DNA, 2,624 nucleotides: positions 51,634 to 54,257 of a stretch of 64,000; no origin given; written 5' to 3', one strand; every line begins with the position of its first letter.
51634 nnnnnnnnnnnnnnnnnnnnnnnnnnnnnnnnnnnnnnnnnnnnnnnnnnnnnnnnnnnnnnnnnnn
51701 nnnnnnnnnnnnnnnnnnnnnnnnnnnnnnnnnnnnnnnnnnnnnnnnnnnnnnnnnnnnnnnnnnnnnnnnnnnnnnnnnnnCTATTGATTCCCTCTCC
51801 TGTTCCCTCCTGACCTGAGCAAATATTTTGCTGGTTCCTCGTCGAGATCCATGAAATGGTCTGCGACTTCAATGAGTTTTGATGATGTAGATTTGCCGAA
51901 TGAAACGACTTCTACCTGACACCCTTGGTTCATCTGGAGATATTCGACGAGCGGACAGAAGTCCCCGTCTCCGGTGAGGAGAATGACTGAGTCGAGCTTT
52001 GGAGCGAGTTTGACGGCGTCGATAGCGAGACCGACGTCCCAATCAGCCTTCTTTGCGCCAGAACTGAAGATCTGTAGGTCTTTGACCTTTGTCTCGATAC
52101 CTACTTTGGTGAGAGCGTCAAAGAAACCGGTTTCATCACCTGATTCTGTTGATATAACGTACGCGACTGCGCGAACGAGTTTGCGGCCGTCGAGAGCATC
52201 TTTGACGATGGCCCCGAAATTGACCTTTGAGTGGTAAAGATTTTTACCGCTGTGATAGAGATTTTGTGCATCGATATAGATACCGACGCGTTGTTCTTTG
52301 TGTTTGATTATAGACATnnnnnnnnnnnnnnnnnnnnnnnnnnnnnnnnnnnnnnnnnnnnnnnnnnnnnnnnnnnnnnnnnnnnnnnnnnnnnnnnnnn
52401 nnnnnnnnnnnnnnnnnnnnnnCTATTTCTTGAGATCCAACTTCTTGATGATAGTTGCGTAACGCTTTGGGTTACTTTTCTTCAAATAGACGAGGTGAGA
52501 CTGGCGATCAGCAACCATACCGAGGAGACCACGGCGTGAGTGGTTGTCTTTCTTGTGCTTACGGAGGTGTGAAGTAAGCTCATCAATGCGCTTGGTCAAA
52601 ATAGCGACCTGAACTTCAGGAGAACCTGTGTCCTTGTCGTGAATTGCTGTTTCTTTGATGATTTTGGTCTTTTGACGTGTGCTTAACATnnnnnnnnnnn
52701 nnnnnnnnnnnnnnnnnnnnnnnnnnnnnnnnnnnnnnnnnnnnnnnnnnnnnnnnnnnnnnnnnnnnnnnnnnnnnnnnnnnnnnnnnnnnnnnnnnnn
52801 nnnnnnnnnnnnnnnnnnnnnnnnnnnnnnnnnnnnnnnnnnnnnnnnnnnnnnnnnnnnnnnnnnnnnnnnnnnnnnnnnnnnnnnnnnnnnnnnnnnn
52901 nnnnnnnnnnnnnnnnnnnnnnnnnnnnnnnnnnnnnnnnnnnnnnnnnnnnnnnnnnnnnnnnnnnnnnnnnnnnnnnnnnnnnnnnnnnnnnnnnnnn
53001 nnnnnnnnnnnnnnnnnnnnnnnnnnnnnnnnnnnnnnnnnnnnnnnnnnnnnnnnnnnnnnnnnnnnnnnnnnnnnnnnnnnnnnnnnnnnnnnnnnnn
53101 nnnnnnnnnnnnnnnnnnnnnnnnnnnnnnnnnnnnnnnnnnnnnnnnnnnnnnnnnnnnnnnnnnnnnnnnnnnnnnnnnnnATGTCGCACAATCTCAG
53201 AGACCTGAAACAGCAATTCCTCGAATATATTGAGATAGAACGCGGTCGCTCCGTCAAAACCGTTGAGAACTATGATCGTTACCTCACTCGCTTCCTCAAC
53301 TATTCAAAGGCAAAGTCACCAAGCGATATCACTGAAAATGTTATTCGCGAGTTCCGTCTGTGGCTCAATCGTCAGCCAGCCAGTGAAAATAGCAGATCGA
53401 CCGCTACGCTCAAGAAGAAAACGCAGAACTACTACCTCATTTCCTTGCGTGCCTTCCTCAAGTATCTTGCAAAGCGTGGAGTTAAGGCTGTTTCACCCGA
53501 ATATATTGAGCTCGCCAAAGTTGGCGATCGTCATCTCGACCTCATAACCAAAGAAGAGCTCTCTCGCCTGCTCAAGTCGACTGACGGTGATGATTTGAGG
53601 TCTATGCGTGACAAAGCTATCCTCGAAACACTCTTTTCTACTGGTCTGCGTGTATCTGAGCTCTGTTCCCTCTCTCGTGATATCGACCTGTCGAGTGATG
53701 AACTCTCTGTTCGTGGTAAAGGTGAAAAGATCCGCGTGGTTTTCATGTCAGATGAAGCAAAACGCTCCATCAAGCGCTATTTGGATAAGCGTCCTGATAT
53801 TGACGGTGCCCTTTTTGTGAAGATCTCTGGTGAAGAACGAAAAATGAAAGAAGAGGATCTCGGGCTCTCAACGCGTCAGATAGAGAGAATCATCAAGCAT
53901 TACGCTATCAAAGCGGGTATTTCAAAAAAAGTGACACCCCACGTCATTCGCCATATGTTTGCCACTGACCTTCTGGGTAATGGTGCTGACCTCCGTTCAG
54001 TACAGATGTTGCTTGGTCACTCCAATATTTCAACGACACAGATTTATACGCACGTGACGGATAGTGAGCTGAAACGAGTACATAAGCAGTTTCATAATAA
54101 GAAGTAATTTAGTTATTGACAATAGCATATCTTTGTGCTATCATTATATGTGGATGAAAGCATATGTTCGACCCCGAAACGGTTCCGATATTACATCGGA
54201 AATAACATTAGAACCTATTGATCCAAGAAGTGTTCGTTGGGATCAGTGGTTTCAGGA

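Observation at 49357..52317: rpsO-pnp linkage interrupted by a 3-kb islet (ORF6N, Zn-ribbon, NYN nuclease-like, kinase-like, nucleotidase-like genes)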

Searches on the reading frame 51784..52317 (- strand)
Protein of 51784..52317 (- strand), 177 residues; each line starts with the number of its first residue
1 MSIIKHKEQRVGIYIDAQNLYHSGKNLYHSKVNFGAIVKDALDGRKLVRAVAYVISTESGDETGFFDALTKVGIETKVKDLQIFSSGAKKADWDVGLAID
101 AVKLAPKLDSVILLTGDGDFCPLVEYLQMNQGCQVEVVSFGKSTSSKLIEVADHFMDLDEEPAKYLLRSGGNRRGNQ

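Call 3: search_protein_families(library=pfam, proteins=[window:51784-52317:-], max_evalue=0.1)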
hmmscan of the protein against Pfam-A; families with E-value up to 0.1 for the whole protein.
window:51784-52317:- (177 aa): 1 family
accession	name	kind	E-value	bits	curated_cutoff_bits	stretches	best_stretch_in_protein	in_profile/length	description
PF01936.24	NYN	-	1.9e-34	119.7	24.2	1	10-159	1-145/145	NYN domain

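Call 4: search_protein_families(library=padloc, proteins=[window:51784-52317:-], max_evalue=0.1)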
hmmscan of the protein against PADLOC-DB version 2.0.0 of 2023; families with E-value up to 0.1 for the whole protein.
window:51784-52317:- (177 aa): 3 families
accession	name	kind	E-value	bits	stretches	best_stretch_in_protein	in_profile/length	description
PDLC01154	NYN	-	2.7e-14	51.3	1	13-160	150-297/310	"LabA-like protein, NYN family nuclease"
PDLC04163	HEC-09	-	9.9e-05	20.1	1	94-160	107-176/203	-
PDLC01068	CARF_PIN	-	0.039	11.2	1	69-131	241-303/373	CARF+PIN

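Call 5: search_protein_families(library=phrogs, proteins=[window:51784-52317:-], max_evalue=0.1)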
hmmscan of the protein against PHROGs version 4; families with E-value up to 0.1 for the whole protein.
window:51784-52317:- (177 aa): 2 families
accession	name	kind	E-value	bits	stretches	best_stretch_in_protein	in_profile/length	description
phrog_5783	-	unknown function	0.00073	20.1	1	88-153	151-215/246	-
phrog_17950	-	unknown function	0.055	14.4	0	5-21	10-26/45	-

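Call 6: search_protein_families(library=ncbifam, proteins=[window:51784-52317:-], max_evalue=0.1)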
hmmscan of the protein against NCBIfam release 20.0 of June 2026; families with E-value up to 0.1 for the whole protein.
window:51784-52317:- (177 aa): 1 family
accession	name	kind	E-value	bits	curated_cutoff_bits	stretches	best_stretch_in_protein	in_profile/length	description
TIGR00288.1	TIGR00288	hypoth_equivalog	8.5e-06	25.7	178.45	1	82-161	78-158/160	TIGR00288 family NYN domain-containing protein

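Call 47: search_solved_structures(query=window:51784-52317:-, max_evalue=1, show_alignments=2)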
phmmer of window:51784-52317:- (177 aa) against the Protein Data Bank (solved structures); distinct sequences matched with E-value up to 1: 1.
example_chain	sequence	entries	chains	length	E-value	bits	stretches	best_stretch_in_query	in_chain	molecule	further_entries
2qip_A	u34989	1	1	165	2.1e-27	99.1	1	6-161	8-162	Protein of unknown function VPA0982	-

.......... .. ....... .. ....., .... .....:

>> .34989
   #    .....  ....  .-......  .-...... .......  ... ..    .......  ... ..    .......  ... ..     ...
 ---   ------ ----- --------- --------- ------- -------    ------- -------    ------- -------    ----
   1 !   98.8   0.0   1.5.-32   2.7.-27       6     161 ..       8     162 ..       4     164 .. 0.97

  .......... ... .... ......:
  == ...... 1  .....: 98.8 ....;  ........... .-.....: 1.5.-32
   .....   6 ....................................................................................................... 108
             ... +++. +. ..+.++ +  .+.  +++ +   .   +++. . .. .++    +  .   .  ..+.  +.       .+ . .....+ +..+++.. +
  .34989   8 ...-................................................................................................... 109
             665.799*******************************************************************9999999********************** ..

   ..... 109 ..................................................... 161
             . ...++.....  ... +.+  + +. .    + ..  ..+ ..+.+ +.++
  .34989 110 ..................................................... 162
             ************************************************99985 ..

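Call 61: find_homologous_proteins(query=window:51784-52317:-, max_evalue=1e-10)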
Query window:51784-52317:- (177 aa): 8000 proteins with E <= 1e-10 among 8000 candidates; the best 120 are listed.
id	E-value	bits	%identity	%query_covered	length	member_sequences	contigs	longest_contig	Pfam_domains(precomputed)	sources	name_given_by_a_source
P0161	4.8e-111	386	100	100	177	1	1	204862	PF01936.25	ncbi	ncbi:MAG: NYN domain-containing protein [Patescibacteria group bacterium]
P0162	1.6e-109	381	100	99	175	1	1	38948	PF01936.25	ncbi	-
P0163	1.3e-107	375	97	100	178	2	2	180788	PF01936.25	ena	-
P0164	4.6e-107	373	98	98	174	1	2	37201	PF01936.25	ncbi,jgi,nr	ncbi:MAG TPA: NYN domain-containing protein [Candidatus Paceibacterota bacterium]|jgi:uncharacterize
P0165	8.7e-107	372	98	98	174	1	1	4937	PF01936.25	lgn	-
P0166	1.2e-106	372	97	99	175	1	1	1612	PF01936.25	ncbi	-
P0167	1.2e-106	372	97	98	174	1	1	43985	PF01936.25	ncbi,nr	ncbi:MAG: NYN domain-containing protein [Candidatus Pacebacteria bacterium]|nr:NYN domain-containing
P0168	3.5e-105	367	96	100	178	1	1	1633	PF01936.25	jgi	-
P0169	4.7e-105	367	96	99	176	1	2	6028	PF01936.25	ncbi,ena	-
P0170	5.1e-105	366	97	99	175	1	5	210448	PF01936.25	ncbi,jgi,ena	-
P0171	8.9e-105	366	97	99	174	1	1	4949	PF01936.25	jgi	jgi:uncharacterized LabA/DUF88 family protein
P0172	2.8e-104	364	95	99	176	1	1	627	PF01936.25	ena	-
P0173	3.2e-102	357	93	99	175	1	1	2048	PF01936.25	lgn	-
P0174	1.1e-101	356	95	98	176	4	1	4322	PF01936.25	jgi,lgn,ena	-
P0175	2.3e-101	355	94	98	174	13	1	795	PF01936.25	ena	-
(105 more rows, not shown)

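Call 62: find_encoding_contigs(protein=P0162, flank=7000, max_places=2)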
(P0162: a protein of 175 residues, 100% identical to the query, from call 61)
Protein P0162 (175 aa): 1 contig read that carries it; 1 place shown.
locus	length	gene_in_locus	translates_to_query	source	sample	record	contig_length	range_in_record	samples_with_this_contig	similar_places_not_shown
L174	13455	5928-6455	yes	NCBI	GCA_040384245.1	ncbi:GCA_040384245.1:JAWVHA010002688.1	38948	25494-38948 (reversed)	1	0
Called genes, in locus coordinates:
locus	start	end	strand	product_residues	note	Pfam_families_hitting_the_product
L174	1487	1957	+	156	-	-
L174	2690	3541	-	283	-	PF03372:Exo_endo_phos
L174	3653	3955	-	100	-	-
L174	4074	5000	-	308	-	PF02899:Phage_int_SAM_1, PF13102:Phage_int_SAM_5, PF13495:Phage_int_SAM_4 (weak), PF00589:Phage_integrase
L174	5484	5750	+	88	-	PF00312:Ribosomal_S15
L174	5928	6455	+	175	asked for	PF01936:NYN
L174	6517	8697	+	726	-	PF01138:RNase_PH, PF00013:KH_1, PF00575:S1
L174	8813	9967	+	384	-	-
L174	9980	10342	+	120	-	PF01258:zf-dskA_traR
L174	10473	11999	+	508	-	PF05362:Lon_C, PF13541:ChlI, PF01078:Mg_chelatase, PF07728:AAA_5, PF00493:MCM (weak), PF13335:Mg_chelatase_C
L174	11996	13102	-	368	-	PF01476:LysM, PF23473:LysM3_LYK4_5, PF01476:LysM, PF01551:Peptidase_M23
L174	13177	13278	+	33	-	-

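Call 63: find_encoding_contigs(protein=P0170, flank=7000, max_places=2)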
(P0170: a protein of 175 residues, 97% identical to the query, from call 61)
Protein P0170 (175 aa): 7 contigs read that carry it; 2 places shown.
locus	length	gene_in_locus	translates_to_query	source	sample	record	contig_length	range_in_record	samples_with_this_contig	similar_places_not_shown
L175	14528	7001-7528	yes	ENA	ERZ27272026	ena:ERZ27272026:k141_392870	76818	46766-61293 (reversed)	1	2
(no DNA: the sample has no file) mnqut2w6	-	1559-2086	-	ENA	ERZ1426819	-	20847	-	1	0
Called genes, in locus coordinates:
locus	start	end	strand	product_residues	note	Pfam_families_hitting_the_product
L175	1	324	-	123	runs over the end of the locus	PF02021:UPF0102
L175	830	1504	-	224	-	-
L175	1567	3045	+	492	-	PF01743:PolyA_pol, PF12627:PolyA_pol_RNAbd, PF01966:HD, PF13735:tRNA_NucTran2_2 (weak)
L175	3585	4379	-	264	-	PF03372:Exo_endo_phos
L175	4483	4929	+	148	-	-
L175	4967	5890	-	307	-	PF02899:Phage_int_SAM_1, PF13102:Phage_int_SAM_5, PF13495:Phage_int_SAM_4 (weak), PF00589:Phage_integrase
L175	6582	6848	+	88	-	PF00312:Ribosomal_S15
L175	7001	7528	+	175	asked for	PF01936:NYN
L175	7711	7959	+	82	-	-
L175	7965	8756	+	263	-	PF12686:DUF3800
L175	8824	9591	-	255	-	PF01048:PNP_UDP_1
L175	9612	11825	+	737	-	PF01138:RNase_PH, PF00013:KH_1, PF00575:S1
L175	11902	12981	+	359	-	-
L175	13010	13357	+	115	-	PF01258:zf-dskA_traR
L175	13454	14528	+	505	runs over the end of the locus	PF00004:AAA (faint), PF05362:Lon_C (weak), PF13541:ChlI, PF00158:Sigma54_activat (faint), PF00493:MCM, PF01078:Mg_chelatase, PF07728:AAA_5, PF13335:Mg_chelatase_C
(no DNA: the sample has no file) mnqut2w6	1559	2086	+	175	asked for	PF01936:NYN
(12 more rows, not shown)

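Call 64: find_encoding_contigs(protein=P0164, flank=7000, max_places=2)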
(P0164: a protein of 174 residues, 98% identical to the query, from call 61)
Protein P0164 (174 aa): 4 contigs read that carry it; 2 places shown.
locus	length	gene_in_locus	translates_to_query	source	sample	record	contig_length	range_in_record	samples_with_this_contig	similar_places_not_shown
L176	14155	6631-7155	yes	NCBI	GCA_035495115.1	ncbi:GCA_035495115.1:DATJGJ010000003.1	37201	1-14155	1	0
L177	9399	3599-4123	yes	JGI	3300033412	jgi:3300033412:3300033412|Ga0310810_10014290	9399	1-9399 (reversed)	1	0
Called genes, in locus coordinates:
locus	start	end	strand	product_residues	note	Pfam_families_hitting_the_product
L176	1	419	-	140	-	PF06821:Ser_hydrolase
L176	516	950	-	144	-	-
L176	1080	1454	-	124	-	PF02021:UPF0102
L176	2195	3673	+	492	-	PF01743:PolyA_pol, PF12627:PolyA_pol_RNAbd, PF01966:HD, PF13735:tRNA_NucTran2_2 (faint)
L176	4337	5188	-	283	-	PF03372:Exo_endo_phos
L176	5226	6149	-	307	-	PF02899:Phage_int_SAM_1, PF13102:Phage_int_SAM_5, PF13495:Phage_int_SAM_4, PF00589:Phage_integrase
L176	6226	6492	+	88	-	PF00312:Ribosomal_S15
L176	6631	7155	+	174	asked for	PF01936:NYN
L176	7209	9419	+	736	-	PF01138:RNase_PH, PF00013:KH_1, PF00575:S1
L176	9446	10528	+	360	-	-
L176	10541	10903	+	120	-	PF01258:zf-dskA_traR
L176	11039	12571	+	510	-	PF05362:Lon_C, PF13541:ChlI, PF00158:Sigma54_activat (faint), PF01078:Mg_chelatase, PF07728:AAA_5, PF00493:MCM (weak), PF13335:Mg_chelatase_C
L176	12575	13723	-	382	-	PF01476:LysM, PF23446:LysM1_NFP_LYK (faint), PF23473:LysM3_LYK4_5, PF01476:LysM, PF01551:Peptidase_M23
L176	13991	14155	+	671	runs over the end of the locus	PF00580:UvrD-helicase, PF01443:Viral_helicase1 (faint), PF13245:AAA_19, PF13604:AAA_30 (faint), PF13087:AAA_12 (faint), PF13361:UvrD_C, PF13538:UvrD_C_2 (faint)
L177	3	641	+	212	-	?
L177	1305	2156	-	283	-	PF03372:Exo_endo_phos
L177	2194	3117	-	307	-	PF02899:Phage_int_SAM_1, PF13102:Phage_int_SAM_5, PF13495:Phage_int_SAM_4, PF00589:Phage_integrase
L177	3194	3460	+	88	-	PF00312:Ribosomal_S15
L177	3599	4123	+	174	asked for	PF01936:NYN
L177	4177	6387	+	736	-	PF01138:RNase_PH, PF00013:KH_1, PF00575:S1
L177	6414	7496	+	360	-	-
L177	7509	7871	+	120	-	PF01258:zf-dskA_traR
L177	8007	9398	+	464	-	?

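Call 65: find_encoding_contigs(protein=P0167, flank=7000, max_places=2)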
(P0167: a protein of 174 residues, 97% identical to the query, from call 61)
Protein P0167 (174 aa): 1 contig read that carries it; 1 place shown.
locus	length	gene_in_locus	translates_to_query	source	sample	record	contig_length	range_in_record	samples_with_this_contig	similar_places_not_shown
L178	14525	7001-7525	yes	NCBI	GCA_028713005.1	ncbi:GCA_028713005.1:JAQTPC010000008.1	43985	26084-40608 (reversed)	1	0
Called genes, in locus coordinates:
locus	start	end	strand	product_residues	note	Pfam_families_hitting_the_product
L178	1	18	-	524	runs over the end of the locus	-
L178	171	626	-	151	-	-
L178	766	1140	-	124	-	PF02021:UPF0102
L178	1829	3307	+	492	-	PF01743:PolyA_pol, PF12627:PolyA_pol_RNAbd, PF01966:HD, PF13735:tRNA_NucTran2_2 (weak)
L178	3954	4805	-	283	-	PF03372:Exo_endo_phos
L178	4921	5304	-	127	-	-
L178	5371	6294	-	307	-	PF02899:Phage_int_SAM_1, PF13102:Phage_int_SAM_5, PF13495:Phage_int_SAM_4 (weak), PF00589:Phage_integrase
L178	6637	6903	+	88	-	PF00312:Ribosomal_S15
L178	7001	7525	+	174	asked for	PF01936:NYN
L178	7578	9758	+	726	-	PF01138:RNase_PH, PF00013:KH_1, PF00575:S1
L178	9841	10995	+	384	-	-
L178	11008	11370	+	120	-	PF01258:zf-dskA_traR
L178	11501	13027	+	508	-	PF00004:AAA (faint), PF05362:Lon_C, PF13541:ChlI, PF00158:Sigma54_activat (faint), PF01078:Mg_chelatase, PF07728:AAA_5, PF00493:MCM (weak), PF13335:Mg_chelatase_C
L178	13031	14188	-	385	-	PF01476:LysM, PF23473:LysM3_LYK4_5, PF01476:LysM, PF01551:Peptidase_M23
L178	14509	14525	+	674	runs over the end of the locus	PF00580:UvrD-helicase, PF01443:Viral_helicase1 (faint), PF13245:AAA_19, PF13604:AAA_30 (faint), PF13087:AAA_12 (faint), PF13361:UvrD_C, PF13538:UvrD_C_2 (faint)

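Call 73: search_protein_families(library=pfam, proteins=[L175:7711-7959:+, L175:7965-8756:+], max_evalue=0.01)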
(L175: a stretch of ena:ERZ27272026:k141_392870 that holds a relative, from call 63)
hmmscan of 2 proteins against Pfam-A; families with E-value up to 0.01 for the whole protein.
L175:7711-7959:+ (82 aa): 0 families

L175:7965-8756:+ (263 aa): 1 family
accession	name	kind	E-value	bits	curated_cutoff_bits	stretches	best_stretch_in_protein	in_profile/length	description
PF12686.12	DUF3800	-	2e-16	61.5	21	1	4-211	2-148/149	Protein of unknown function (DUF3800)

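Call 74: search_protein_families(library=padloc, proteins=[L175:7965-8756:+, L175:7711-7959:+, L175:8824-9591:-], max_evalue=0.001)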
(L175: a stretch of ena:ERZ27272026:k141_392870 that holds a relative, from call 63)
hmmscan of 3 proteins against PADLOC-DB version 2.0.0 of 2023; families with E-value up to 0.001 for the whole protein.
L175:7965-8756:+ (263 aa): 0 families

L175:7711-7959:+ (82 aa): 0 families

L175:8824-9591:- (255 aa): 1 family
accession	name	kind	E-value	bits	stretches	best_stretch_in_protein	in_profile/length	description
PDLC04726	PDC-M60C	-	0.00011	19.2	0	146-212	296-363/407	-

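Call 89: find_related_loci(query=window:51784-52317:-, collection=metagenome_contigs, flank=7000)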
Query window:51784-52317:- (177 aa) in metagenome_contigs; peptide patterns used: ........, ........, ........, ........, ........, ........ (x = any residue, [..] = any of these).
600 stretches matched a pattern (row limit reached: there are more); 589 encode a relative of the query (tblastn E <= 1e-3); the best 80 are kept; 80 distinct loci.
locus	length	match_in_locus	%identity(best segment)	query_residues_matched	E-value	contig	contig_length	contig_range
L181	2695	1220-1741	94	1-175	2e-112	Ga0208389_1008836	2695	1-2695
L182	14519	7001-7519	90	1-173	6e-106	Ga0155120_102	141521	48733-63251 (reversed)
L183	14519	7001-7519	91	1-173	6e-106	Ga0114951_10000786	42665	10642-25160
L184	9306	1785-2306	87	1-174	4e-104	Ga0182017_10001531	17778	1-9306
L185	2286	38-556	89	1-173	2e-108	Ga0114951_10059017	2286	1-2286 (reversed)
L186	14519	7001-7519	88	1-173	2e-103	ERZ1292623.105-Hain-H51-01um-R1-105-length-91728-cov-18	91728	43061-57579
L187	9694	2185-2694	90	1-170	4e-103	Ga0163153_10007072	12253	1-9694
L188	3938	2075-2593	87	1-173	2e-103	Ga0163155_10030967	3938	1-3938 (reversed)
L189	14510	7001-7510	88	1-170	4e-102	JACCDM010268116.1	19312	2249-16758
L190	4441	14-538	86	1-174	1e-102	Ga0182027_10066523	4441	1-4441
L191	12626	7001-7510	88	1-170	5e-102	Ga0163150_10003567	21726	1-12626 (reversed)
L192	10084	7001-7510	88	1-170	1e-101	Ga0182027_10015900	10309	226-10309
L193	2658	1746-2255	86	1-170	2e-104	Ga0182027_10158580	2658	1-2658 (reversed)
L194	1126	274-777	88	3-170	1e-108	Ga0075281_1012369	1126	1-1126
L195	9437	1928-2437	87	1-170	6e-99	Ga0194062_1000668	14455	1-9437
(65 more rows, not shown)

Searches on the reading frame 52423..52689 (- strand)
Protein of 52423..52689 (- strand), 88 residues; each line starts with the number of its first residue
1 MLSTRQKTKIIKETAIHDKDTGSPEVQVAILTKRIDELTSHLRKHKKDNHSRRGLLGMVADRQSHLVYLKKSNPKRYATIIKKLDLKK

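Call 3: search_protein_families(library=pfam, proteins=[window:52423-52689:-], max_evalue=0.1)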
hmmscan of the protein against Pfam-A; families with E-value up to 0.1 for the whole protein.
window:52423-52689:- (88 aa): 1 family
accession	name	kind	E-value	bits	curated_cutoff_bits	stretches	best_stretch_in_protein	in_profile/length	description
PF00312.27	Ribosomal_S15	-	5.5e-32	110.2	31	1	7-86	1-80/81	Ribosomal protein S15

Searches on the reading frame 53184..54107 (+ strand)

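Call 79: search_protein_families(library=pfam, proteins=[window:53184-54107:+], max_evalue=0.01)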
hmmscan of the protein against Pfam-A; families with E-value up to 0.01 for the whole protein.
window:53184-54107:+ (307 aa): 5 families
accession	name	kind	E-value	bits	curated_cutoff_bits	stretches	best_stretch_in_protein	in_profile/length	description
PF00589.27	Phage_integrase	-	1.9e-42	145.4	27.1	1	121-294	3-171/172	Phage integrase family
PF02899.23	Phage_int_SAM_1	-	2.5e-12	47.4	22.3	1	10-99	2-83/83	Phage integrase, N-terminal SAM-like domain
PF13495.12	Phage_int_SAM_4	-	2.2e-11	44.4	27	1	10-65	3-57/85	Phage integrase, N-terminal SAM-like domain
PF13102.12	Phage_int_SAM_5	-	1.4e-08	35.4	22.3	1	9-105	3-92/98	Phage integrase SAM-like domain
PF13542.12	HTH_Tnp_ISL3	-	0.0031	17.4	27.4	0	224-241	34-51/51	Helix-turn-helix domain of transposase family ISL3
